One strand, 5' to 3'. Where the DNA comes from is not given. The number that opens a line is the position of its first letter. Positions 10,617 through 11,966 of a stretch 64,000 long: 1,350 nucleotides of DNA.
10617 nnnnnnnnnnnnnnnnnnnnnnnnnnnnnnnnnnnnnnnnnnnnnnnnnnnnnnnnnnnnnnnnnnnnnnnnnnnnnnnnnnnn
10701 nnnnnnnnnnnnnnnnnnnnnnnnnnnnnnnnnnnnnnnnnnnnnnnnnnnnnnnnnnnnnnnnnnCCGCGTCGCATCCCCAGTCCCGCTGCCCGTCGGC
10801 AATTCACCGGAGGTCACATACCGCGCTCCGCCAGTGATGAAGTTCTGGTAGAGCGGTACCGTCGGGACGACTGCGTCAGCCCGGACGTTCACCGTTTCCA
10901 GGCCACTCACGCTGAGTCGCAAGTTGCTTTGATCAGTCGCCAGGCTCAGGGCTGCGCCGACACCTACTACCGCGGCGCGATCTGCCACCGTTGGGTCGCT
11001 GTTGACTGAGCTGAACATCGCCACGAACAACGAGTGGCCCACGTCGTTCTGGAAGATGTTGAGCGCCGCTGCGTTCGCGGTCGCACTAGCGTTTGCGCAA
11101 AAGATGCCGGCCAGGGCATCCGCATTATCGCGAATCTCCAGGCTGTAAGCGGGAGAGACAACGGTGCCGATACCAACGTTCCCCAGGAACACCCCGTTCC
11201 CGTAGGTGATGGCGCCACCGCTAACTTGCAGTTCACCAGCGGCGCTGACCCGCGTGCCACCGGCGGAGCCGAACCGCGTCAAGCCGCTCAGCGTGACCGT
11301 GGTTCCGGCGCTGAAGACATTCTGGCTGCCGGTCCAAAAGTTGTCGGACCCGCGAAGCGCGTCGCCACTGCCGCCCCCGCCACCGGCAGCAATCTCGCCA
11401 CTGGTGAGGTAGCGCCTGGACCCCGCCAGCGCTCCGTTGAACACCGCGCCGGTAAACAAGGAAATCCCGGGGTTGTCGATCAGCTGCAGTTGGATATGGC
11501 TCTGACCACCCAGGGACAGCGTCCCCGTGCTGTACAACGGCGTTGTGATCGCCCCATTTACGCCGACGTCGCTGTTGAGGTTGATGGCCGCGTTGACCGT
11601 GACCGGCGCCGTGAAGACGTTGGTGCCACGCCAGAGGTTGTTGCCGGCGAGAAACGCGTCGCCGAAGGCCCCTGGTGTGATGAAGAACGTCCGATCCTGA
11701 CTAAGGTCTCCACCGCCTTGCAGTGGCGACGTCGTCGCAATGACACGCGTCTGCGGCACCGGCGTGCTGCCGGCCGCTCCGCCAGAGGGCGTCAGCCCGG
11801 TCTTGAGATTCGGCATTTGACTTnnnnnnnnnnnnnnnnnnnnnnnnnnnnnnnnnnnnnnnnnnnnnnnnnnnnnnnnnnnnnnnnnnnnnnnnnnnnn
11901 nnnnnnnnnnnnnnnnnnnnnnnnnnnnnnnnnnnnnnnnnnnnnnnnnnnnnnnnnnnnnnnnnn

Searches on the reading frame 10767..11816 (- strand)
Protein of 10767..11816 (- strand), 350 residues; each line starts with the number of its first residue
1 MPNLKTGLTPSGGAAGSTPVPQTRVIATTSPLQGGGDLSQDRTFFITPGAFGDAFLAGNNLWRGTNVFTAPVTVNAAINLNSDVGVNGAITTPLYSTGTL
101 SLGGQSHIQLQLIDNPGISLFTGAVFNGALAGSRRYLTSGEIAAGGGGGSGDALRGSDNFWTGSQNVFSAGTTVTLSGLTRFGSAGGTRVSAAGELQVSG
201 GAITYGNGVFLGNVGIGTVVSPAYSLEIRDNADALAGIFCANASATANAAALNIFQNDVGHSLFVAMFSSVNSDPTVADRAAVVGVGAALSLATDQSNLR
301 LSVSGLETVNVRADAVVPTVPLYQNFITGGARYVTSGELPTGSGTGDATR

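Call 59: find_related_loci(query=window:10767-11816:-, collection=viral_contigs, flank=10000)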
Query window:10767-11816:- (350 aa) in viral_contigs; peptide patterns used: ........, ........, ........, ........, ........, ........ (x = any residue, [..] = any of these).
53 stretches matched a pattern, but none encodes a relative of the query by tblastn (E <= 1e-3).

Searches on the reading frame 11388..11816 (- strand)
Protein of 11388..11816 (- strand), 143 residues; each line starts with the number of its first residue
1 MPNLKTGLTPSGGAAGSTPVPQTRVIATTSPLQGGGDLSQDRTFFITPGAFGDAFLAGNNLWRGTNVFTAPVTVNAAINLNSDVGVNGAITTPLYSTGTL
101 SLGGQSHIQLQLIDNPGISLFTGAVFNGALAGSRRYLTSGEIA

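Call 61: find_related_loci(query=A2, collection=metagenome_contigs, flank=10000)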
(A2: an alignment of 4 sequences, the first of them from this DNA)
Query A2 (143 aa) in metagenome_contigs; peptide patterns used: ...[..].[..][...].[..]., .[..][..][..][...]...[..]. (x = any residue, [..] = any of these).
600 stretches matched a pattern (row limit reached: there are more); 151 encode a relative of the query (tblastn E <= 1e-3); the best 80 are kept; 80 distinct loci.
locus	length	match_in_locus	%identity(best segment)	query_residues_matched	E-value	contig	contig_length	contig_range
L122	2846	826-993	50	14-75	8e-10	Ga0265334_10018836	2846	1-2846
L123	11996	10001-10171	49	15-69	2e-9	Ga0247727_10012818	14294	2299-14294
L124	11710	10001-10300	34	1-84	1e-8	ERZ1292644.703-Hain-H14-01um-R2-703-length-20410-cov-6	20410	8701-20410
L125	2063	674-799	55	17-58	2e-8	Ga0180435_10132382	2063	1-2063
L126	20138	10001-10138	54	5-50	2e-8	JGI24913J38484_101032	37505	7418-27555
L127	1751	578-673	66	15-46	3e-8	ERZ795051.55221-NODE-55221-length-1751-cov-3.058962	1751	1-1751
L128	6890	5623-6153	42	19-90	4e-8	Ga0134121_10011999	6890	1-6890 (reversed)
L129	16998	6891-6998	64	14-49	5e-8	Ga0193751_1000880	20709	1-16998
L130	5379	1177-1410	44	7-84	6e-8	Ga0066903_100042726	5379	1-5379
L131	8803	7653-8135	61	19-51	2e-7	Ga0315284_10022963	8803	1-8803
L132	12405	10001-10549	56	16-82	2e-7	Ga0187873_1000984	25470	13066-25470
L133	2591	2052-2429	63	9-62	2e-7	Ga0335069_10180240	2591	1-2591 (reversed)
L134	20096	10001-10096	66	20-51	2e-7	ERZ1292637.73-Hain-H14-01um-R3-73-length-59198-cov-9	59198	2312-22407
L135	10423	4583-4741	43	6-57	3e-7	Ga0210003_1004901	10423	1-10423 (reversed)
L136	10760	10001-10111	58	8-47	3e-7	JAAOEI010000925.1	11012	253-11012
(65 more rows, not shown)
